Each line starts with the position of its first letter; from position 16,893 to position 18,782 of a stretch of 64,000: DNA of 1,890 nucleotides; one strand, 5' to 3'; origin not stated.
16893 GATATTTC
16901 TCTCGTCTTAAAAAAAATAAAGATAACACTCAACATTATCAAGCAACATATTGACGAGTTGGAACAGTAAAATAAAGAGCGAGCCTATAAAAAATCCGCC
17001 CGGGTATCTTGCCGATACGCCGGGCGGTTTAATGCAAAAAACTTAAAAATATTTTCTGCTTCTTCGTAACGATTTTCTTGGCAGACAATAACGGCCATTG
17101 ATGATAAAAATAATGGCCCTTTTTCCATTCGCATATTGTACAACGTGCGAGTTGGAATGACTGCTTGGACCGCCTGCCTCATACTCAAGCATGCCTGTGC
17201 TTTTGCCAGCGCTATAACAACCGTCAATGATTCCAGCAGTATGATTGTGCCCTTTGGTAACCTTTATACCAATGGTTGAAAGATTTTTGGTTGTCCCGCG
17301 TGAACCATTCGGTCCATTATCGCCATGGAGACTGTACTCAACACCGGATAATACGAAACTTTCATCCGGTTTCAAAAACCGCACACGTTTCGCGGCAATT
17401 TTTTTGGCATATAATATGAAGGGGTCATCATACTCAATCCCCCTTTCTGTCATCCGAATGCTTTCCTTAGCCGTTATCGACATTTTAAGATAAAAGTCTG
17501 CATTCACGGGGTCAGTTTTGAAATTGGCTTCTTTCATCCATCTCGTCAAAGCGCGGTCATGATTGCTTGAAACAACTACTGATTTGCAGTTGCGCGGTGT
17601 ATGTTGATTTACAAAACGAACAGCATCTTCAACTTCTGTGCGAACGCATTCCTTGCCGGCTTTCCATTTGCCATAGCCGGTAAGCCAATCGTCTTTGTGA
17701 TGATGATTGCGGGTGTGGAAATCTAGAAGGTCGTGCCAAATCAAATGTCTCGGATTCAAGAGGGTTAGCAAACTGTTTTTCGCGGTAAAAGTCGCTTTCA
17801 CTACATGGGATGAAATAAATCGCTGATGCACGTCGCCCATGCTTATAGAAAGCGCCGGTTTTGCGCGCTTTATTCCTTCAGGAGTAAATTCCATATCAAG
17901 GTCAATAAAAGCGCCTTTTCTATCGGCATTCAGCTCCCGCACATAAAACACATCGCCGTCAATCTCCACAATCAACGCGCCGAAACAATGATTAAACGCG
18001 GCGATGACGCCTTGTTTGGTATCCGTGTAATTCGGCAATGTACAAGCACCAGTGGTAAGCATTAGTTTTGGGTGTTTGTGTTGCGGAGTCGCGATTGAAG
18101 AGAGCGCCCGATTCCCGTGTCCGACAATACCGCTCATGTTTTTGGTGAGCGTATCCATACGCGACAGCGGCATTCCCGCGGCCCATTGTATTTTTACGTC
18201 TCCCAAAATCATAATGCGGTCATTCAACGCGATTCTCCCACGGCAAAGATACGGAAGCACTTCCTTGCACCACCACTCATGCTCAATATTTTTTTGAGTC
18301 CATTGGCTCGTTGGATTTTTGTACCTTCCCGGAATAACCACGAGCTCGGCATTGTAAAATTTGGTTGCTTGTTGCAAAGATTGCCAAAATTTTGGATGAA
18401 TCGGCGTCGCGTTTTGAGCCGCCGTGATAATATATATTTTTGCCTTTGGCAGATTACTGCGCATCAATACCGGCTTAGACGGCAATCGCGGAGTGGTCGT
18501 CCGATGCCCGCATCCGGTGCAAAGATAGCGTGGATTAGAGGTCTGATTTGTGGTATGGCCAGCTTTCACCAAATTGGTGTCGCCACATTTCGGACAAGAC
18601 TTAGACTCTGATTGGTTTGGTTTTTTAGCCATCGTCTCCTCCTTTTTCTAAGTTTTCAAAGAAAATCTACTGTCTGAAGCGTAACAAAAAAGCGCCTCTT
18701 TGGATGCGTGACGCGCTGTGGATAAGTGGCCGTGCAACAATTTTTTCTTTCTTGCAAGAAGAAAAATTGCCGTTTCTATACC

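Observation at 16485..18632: Convergent pair: AT-rich Mrr-cat/Hjc-like mini-nuclease and a 529-aa zinc-ribbon plus metallophosphoesterase-like protein with an unknown middle domain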

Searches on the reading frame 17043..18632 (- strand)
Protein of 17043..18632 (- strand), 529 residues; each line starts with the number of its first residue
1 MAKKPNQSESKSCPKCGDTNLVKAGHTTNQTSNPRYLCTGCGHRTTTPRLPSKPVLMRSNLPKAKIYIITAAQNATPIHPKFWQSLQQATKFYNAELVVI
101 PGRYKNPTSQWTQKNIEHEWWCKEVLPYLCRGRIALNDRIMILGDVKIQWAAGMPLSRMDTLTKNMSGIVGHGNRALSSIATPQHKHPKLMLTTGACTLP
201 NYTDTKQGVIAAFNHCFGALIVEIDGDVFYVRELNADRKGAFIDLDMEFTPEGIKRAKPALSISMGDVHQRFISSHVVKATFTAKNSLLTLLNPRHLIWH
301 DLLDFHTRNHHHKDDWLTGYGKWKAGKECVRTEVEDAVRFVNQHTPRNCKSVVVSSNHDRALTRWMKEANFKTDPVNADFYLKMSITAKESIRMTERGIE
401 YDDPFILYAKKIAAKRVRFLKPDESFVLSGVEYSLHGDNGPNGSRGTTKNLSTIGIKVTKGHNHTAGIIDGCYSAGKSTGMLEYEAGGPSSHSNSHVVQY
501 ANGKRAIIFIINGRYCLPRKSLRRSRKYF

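Call 3: search_protein_families(library=pfam, proteins=[window:17043-18632:-], max_evalue=1)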
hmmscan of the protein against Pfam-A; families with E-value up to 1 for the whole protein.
window:17043-18632:- (529 aa): 6 families
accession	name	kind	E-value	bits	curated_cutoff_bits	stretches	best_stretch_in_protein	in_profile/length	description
PF23455.1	DUF7129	-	0.023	14.9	30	0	31-47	7-23/45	Domain of unknown function (DUF7129)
PF02701.20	Zn_ribbon_Dof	-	0.043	14.4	26.6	1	10-44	3-37/59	Dof domain, zinc finger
PF09723.15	Zn_ribbon_8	-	0.064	13.7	34.4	0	8-23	25-39/41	Zinc ribbon domain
PF03811.18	Zn_ribbon_InsA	-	0.092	12.9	26.1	1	12-41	7-34/35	InsA N-terminal domain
PF14803.11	Zn_ribbon_Nudix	-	0.15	12.4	25.6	0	13-43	3-30/34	Nudix N-terminal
PF08271.17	Zn_Ribbon_TF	-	0.35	10.9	29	1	13-43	3-27/43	TFIIB zinc-binding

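Call 4: search_protein_families(library=phrogs, proteins=[window:17043-18632:-], max_evalue=1)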
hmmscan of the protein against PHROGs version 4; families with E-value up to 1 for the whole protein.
window:17043-18632:- (529 aa): 9 families
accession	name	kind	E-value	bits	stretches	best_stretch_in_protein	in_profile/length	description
phrog_1745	-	other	3.6e-144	482.4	1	58-515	80-539/542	DNA transfer protein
phrog_10675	-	unknown function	0.0036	18.5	1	10-47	5-43/98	-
phrog_2945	-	unknown function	0.01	16.6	1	3-45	2-42/68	-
phrog_403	-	DNA, RNA and nucleotide metabolism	0.016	15.1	1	8-43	262-299/321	DNA polymerase exonuclease subunit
phrog_4005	-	unknown function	0.028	15.6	1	4-47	16-61/75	-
phrog_8929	-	unknown function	0.038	14.9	1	64-106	21-63/68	-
phrog_8828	-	DNA, RNA and nucleotide metabolism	0.1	13.5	1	7-46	27-66/205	HNH endonuclease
phrog_4852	-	unknown function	0.18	12.5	1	3-60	6-54/194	-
phrog_1191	-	integration and excision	0.28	12.3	1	11-42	6-36/90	transposase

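Call 5: search_protein_families(library=ncbifam, proteins=[window:17043-18632:-], max_evalue=1)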
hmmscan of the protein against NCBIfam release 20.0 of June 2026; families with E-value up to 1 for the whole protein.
window:17043-18632:- (529 aa): 10 families
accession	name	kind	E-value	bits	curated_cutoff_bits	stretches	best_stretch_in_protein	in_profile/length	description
NF050000.1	IS1_IS1595_Zn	domain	3.2e-06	27.6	28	1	13-46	1-32/34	IS1/IS1595 family N-terminal zinc-binding domain-containing protein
NF048018.1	IS256_N_4Cys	domain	5.9e-05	23.6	27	1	12-44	1-30/31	transposase-like zinc-binding domain-containing protein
NF047912.1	ECs_2282_CxxC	subfamily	0.0018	18.1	37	1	12-46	4-38/60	ECs_2282 family putative zinc-binding protein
TIGR03655.1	anti_R_Lar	subfamily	0.011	16.1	39.6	1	11-46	2-39/55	Lar family restriction alleviation protein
NF033558.1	transpos_IS1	equivalog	0.017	15.1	100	1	13-44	1-30/199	IS1 family transposase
NF001669.0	PRK00432.1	equivalog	0.019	14.9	54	1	9-43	25-51/58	30S ribosomal protein S27ae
TIGR02605.1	CxxC_CxxC_SSSS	subfamily_domain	0.031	14.4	31.3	0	6-23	22-39/52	FmdB family zinc ribbon protein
NF011481.0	PRK14890.1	equivalog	0.055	13.5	61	1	12-44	29-59/61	putative Zn-ribbon RNA-binding protein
NF042413.1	NGO_0222_fam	subfamily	0.089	13.2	38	1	204-235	32-63/74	NGO_0222 family membrane protein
NF033497.1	rubre_like_arch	subfamily_domain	0.38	10.5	32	0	38-47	3-12/34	rubrerythrin-like domain-containing protein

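Call 6: search_protein_families(library=padloc, proteins=[window:17043-18632:-], max_evalue=1)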
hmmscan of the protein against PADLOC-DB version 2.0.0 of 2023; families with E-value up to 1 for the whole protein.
window:17043-18632:- (529 aa): 1 family
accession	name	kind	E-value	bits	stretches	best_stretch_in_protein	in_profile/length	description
PDLC01691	Cas12f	-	0.022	12.7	1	4-45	282-315/332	CAS-V-F; effector__SPE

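Call 7: search_dna_similar(query=window:17043-18632:-, collection=phages, mode=protein, max_rows=30, rows=spread)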
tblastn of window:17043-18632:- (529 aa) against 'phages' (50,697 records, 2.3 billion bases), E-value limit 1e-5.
Records with a match: 1132; places in all: 1262; records where one place covers at least 80% of the query: 1106.
Best place of each record, by identity: <60% 1132.
By first word of the organism name: Vibrio 368; Salmonella 273; Escherichia 127; Klebsiella 81; Flavobacterium 68; Caulobacter 39; Rhizobium 29; Phage 13; Cellulophaga 12; Bacteriophage 11; and 42 more.
By host as written in the record: - 358; Flavobacterium sp. BAL314 68; Escherichia coli 42; Salmonella enterica subsp. enterica serovar Enteritidis PT1 39; Vibrio harveyi BAA-1116 36; Klebsiella pneumoniae 25; Salmonella sp. 24; Salmonella enterica 23; and 223 more.
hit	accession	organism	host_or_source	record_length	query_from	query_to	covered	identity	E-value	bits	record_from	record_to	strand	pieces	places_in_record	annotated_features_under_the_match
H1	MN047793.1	Xanthomonas phage Xoo-sp13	Xanthomonas oryzae pv. oryzae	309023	67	515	85%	39.2%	4e-103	345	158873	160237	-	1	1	putative A1 protein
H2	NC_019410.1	Caulobacter virus Karma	Caulobacter crescentus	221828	67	515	85%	34.5%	1e-73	260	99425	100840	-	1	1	DNA transfer protein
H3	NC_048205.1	Escherichia phage vB_Eco_mar004NP2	sea water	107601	61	515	86%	33.7%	1e-64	234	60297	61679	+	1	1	DNA transfer protein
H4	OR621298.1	Escherichia phage vB_EcoD-Elw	Escherichia coli O157:H7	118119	61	515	86%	33.5%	6e-64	231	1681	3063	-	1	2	Left Repeat 1 | DNA transfer protein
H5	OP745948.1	Citrobacter phage vB_CfrD-Cit2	Citrobacter freundii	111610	61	515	86%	33.3%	4e-63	229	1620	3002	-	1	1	putative A1 protein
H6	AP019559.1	Escherichia phage SP15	Escherichia coli O157:H7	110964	61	515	86%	33.0%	1e-62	228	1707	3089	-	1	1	DNA transfer protein A1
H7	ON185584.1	Escherichia phage EC142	Escherichia coli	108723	61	515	86%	32.8%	2e-62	227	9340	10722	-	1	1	hypothetical protein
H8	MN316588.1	Escherichia phage VEc33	Escherichia coli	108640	61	515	86%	32.5%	3e-60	221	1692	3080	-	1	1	hypothetical protein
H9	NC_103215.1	Salmonella phage GEC_vB_N7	Salmonella enterica Typhimurium SeT.4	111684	67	515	85%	32.8%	3e-61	224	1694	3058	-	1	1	putative A1 protein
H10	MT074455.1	Salmonella phage beppo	Salmonella enterica subsp. enterica ...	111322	67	515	85%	32.6%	4e-62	226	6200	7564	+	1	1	A1 protein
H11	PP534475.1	Escherichia phage YJin-2024a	Escherichia coli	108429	61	515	86%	32.1%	2e-59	218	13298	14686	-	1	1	protein A1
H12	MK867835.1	Salmonella phage vB_SenS_SB9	Salmonella enterica subsp. enterica ...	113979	61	515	86%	32.0%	2e-60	221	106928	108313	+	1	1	hypothetical protein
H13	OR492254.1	Salmonella phage PH204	Salmonella enterica subsp. enterica ...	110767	61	515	86%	31.8%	5e-59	217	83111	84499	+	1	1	hypothetical protein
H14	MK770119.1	Pantoea phage vB_PagS_AAS21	Pantoea agglomerans AUR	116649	66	515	85%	32.0%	8e-64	231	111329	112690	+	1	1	A1 protein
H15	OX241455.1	Vibrio phage 501E54-1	Seawater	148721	52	505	86%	31.6%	3e-57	212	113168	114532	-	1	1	putative phage DNA transfer protein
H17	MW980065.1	Rhizobium phage RHEph15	Rhizobium etli sv. phaseoli N1314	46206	63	508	84%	31.7%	2e-64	233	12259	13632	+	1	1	A1 protein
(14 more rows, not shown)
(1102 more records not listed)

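Call 8: search_solved_structures(query=window:17043-18632:-, max_evalue=1, show_alignments=2)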
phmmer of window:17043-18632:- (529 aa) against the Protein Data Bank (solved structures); distinct sequences matched with E-value up to 1: 3.
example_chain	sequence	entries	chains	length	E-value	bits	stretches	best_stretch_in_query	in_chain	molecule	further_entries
1st3_A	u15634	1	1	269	0.19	13.4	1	156-245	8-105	SUBTILISIN BL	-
1nui_A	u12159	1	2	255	0.7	11.5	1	306-372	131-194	DNA primase/helicase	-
2m47_A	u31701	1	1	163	0.7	11.5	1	199-255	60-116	Uncharacterized protein Cgl2373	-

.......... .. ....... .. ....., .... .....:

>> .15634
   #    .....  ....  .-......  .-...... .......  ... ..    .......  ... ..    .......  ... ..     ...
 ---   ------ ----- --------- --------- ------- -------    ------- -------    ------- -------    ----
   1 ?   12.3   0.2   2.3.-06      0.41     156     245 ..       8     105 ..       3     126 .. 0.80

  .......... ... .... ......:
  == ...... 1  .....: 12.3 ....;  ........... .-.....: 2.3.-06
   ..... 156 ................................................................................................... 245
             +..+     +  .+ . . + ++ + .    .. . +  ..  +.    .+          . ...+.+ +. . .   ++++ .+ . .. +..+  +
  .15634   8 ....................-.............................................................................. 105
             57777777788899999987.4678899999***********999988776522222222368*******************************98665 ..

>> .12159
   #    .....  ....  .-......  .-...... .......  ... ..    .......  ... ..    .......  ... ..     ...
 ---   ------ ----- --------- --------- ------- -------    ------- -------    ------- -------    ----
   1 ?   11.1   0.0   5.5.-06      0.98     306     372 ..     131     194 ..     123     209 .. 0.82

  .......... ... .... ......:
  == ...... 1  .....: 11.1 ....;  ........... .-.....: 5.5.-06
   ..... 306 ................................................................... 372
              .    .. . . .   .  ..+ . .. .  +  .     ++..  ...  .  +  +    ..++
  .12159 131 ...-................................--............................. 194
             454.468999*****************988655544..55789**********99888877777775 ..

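Call 16: find_homologous_proteins(query=window:17043-18632:-, max_evalue=0.00001)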
Query window:17043-18632:- (529 aa): 588 proteins with E <= 0.00001 among 4940 candidates; the best 120 are listed.
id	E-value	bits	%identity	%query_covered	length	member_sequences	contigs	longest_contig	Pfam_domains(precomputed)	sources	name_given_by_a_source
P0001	0.0e+0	1250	100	100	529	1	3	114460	-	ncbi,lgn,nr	ncbi:MAG: IS1 family transposase [Parcubacteria group bacterium]|nr:IS1 family transposase [Parcubac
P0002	1.6e-282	956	77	98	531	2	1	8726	-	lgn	-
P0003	5.2e-282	954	77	96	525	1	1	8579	-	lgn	-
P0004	5.6e-279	944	75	99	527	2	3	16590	-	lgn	-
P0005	1.3e-278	943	77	96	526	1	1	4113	-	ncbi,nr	ncbi:MAG: IS1 family transposase [Candidatus Lloydbacteria bacterium]|nr:IS1 family transposase [Can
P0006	1.0e-277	940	77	97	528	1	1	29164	-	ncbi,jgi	-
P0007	6.1e-277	937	74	99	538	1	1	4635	-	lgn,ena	-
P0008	9.8e-271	917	75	96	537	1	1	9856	-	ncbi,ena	-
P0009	3.9e-261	885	74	96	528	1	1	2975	-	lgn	-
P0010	7.0e-256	868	77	89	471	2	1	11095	-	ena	-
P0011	4.1e-249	846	69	97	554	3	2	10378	-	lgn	-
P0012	6.2e-247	838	75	87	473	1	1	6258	-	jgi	jgi:hypothetical protein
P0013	3.6e-243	826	67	97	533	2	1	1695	-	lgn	-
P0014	9.3e-243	825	72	89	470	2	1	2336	-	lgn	-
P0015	5.7e-241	819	67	96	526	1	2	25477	-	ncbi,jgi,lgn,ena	-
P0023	6.0e-233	792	65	98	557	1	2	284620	-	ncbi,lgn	-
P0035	9.5e-226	769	61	97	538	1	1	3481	-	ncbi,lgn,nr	ncbi:MAG: IS1 family transposase [Parcubacteria group bacterium]|nr:IS1 family transposase [Parcubac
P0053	5.8e-217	740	65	90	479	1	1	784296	-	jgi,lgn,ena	-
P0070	3.7e-207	707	58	96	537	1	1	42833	-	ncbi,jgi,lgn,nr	ncbi:IS1 family transposase [Candidatus Kaiserbacteria bacterium]|nr:IS1 family transposase [Candida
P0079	8.5e-183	627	54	96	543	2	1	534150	-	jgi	jgi:hypothetical protein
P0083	7.7e-180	617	56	90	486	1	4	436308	-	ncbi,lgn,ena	-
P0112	1.6e-148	514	48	96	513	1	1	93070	PF03811.18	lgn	-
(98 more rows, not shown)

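Call 19: find_encoding_contigs(protein=P0053, flank=8000, max_places=2)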
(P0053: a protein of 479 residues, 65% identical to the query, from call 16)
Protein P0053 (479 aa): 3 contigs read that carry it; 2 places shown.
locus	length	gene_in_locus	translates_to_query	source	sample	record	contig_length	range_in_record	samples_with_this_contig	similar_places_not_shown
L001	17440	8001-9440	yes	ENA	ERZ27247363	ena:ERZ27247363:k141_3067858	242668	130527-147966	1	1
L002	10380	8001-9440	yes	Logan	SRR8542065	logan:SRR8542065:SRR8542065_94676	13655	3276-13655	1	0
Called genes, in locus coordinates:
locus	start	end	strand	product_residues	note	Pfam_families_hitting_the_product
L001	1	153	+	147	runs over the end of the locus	-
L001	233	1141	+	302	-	PF00246:Peptidase_M14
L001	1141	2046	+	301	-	PF00246:Peptidase_M14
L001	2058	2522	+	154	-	-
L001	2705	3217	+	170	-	-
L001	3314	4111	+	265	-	PF01471:PG_binding_1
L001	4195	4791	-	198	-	PF13847:Methyltransf_31 (weak), PF08241:Methyltransf_11 (weak), PF08242:Methyltransf_12, PF13649:Methyltransf_25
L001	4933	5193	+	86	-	-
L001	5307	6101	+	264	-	PF00300:His_Phos_1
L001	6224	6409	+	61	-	-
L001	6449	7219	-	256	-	PF00574:CLP_protease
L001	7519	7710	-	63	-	-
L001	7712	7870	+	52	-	-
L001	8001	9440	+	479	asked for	-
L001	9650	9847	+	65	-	PF00313:CSD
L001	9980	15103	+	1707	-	PF00497:SBP_bac_3, PF08447:PAS_3, PF00989:PAS, PF08448:PAS_4, PF13188:PAS_8, PF13426:PAS_9, PF01590:GAF, PF13185:GAF_2, +15 more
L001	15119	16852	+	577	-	PF00989:PAS, PF08448:PAS_4, PF13188:PAS_8, PF13426:PAS_9, PF00989:PAS, PF13426:PAS_9, PF00512:HisKA, PF02518:HATPase_c, +4 more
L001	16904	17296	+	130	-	PF00072:Response_reg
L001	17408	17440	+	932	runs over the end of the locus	-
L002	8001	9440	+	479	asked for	-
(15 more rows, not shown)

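Call 20: find_encoding_contigs(protein=P0023, flank=8000, max_places=2)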
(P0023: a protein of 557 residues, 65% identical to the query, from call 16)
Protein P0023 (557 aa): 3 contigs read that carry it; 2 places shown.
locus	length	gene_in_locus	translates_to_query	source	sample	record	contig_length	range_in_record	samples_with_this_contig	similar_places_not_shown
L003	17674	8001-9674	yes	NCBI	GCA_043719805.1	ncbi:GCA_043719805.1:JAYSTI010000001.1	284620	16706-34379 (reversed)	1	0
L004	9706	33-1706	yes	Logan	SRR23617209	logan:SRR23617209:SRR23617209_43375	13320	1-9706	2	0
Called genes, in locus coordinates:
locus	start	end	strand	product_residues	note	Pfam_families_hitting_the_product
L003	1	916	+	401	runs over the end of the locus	PF01458:SUFBD_core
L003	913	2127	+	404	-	PF00155:Aminotran_1_2 (weak), PF00266:Aminotran_5, PF01041:DegT_DnrJ_EryC1, PF01053:Cys_Met_Meta_PP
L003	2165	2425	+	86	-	-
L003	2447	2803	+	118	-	-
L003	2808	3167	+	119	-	PF01592:NifU_N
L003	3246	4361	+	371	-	PF03435:Sacchrp_dh_NADP, PF16653:Sacchrp_dh_C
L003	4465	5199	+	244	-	PF02463:SMC_N (faint), PF00005:ABC_tran, PF13304:AAA_21 (faint)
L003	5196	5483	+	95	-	PF01883:FeS_assembly_P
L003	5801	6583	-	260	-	PF13098:Thioredoxin_2, PF13462:Thioredoxin_4, PF01323:DSBA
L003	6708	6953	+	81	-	-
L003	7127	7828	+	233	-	PF03193:RsgA_GTPase (faint), PF01926:MMR_HSR1, PF02421:FeoB_N, PF00009:GTP_EFTU (weak)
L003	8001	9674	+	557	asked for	-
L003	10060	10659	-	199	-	-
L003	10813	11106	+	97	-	PF13192:Thioredoxin_3 (weak)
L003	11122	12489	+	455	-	-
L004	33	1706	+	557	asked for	-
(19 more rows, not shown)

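Call 21: find_encoding_contigs(protein=P0079, flank=8000, max_places=2)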
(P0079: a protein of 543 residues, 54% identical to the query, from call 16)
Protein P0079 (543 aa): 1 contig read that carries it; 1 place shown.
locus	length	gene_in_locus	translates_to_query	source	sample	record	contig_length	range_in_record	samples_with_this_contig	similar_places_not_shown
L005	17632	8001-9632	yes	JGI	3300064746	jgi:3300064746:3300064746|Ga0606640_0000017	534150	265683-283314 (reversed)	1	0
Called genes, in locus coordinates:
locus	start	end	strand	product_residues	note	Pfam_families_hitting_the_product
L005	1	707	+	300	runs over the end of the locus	PF04079:SMC_ScpB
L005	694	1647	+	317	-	PF00768:Peptidase_S11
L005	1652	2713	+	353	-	PF00953:Glycos_transf_4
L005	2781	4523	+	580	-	PF04294:VanW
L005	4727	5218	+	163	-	PF02698:DUF218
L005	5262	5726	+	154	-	PF03449:GreA_GreB_N, PF01272:GreA_GreB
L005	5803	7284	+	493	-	PF01336:tRNA_anti-codon, PF00152:tRNA-synt_2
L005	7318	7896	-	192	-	PF01195:Pept_tRNA_hydro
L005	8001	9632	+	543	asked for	-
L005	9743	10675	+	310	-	PF00070:Pyr_redox (faint), PF00890:FAD_binding_2 (faint), PF01134:GIDA (faint), PF01266:DAO (faint), PF01946:Thi4 (faint), PF03486:HI0933_like (faint), PF07992:Pyr_redox_2, PF13738:Pyr_redox_3, +2 more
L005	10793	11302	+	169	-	-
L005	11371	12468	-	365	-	PF21710:Spt6_S1 (faint), PF21543:CvfB_2nd (faint), PF00575:S1 (weak), PF23459:S1_RRP5 (faint), PF00575:S1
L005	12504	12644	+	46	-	-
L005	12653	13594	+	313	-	PF00142:Fer4_NifH (faint), PF01656:CbiA, PF10609:ParA (weak), PF13614:AAA_31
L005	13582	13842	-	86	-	-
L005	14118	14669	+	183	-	PF01765:RRF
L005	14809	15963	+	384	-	PF02163:Peptidase_M50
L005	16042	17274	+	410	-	PF00587:tRNA-synt_2b, PF03129:HGTP_anticodon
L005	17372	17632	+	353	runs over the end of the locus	PF00022:Actin (weak), PF06723:MreB_Mbl, PF11104:PilM_2 (faint), PF00012:HSP70, PF23717:DUF7159 (faint), PF14450:FtsA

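Call 25: find_encoding_contigs(protein=P0005, flank=8000, max_places=3)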
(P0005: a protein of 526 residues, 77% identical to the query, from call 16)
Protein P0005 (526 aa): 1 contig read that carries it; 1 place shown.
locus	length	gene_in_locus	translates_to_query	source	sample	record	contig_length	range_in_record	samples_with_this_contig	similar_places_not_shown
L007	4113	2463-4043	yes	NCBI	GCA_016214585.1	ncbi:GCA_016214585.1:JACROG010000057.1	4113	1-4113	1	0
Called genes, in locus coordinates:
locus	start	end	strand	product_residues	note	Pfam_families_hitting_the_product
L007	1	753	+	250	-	PF01458:SUFBD_core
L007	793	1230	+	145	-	PF01592:NifU_N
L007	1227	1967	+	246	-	PF02463:SMC_N (faint), PF13555:AAA_29 (faint), PF00005:ABC_tran, PF13304:AAA_21 (faint)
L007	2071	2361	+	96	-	PF01883:FeS_assembly_P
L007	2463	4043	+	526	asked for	-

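Call 26: find_encoding_contigs(protein=P0083, flank=8000, max_places=1)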
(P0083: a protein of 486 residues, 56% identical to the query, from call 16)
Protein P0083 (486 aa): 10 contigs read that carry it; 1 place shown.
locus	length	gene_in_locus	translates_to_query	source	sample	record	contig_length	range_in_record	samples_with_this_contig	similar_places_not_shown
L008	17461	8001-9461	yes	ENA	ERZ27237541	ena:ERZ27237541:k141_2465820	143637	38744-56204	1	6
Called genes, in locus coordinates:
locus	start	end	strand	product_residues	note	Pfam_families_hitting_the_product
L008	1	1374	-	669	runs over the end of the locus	PF04851:ResIII, PF17757:UvrB_inter, PF27431:UvrB_3rd, PF00271:Helicase_C, PF12344:UvrB, PF02151:UVR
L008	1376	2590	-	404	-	PF01702:TGT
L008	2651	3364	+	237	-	PF01479:S4, PF00849:PseudoU_synth_2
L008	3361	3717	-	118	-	PF01219:DAGK_prokar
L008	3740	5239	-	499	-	PF11074:DUF2779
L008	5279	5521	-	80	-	-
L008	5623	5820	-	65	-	PF00313:CSD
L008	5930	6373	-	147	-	-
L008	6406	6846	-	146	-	PF00293:NUDIX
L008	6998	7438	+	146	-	-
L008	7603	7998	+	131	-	-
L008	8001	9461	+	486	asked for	-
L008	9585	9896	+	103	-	-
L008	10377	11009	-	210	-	-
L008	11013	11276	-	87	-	-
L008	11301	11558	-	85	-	PF02201:SWIB, PF26291:SWIB_eIF2D (weak)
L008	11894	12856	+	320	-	PF01916:DS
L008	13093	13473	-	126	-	PF07681:DoxX, PF13564:DoxX_2 (weak)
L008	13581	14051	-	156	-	-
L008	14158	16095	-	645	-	PF04041:Glyco_hydro_130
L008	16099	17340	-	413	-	PF04041:Glyco_hydro_130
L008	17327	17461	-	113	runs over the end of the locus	PF01050:MannoseP_isomer, PF07883:Cupin_2 (weak)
